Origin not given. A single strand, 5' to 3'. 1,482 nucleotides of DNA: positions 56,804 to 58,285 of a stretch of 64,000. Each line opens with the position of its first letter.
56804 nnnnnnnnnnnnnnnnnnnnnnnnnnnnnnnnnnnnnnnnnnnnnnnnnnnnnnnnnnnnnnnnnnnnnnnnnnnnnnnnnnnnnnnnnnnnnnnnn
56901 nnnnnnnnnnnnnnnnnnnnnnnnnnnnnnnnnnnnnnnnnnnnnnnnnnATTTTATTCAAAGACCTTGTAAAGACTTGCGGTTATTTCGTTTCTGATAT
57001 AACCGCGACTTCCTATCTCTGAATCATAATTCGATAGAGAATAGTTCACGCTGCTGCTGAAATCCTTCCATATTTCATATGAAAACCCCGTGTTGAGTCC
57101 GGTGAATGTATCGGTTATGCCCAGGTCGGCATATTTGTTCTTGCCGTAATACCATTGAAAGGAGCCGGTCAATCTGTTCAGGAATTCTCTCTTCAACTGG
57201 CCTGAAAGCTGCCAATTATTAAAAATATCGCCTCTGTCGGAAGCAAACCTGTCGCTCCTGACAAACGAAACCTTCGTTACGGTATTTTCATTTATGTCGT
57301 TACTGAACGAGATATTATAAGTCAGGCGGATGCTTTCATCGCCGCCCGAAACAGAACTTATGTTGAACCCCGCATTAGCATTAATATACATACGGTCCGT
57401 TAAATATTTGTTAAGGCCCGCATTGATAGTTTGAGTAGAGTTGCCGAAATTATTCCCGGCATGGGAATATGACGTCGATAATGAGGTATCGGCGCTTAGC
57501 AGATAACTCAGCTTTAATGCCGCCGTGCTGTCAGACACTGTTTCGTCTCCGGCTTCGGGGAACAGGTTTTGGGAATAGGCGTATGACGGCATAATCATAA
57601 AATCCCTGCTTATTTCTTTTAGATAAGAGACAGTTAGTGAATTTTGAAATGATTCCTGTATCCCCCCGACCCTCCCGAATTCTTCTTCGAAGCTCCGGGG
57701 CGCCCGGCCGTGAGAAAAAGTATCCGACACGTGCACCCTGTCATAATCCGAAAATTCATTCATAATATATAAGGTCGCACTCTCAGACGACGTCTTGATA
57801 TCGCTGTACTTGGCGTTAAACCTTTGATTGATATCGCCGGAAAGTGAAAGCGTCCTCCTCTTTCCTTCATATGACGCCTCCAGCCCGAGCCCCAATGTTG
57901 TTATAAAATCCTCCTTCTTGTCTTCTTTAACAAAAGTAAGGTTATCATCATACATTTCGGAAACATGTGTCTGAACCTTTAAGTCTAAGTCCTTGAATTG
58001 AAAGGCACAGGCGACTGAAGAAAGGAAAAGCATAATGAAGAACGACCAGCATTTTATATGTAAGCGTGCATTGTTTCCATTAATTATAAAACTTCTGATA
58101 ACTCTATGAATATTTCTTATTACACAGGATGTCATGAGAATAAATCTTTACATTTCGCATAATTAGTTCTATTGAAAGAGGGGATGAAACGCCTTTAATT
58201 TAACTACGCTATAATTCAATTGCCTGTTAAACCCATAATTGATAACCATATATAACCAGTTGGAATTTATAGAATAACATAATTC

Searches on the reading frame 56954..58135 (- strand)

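Call 14: search_protein_families(library=pfam, proteins=[window:56954-58135:-])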
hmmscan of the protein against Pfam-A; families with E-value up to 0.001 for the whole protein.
window:56954-58135:- (393 aa): 1 family
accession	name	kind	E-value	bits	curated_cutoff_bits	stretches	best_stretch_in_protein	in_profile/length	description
PF10082.15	BBP2_2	-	1.8e-09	37.4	23.7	1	310-388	296-374/378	Putative beta-barrel porin 2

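Call 37: search_protein_families(library=ncbifam, proteins=[window:56954-58135:-], max_evalue=0.001)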
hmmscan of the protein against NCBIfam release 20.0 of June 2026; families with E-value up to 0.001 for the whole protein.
window:56954-58135:- (393 aa): 1 family
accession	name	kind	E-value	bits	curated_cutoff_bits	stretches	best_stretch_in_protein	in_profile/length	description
TIGR03016.1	pepcterm_hypo_1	hypoth_equivalog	1.2e-12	47.5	90.85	2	51-114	5-68/477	TIGR03016 family PEP-CTERM system-associated outer membrane protein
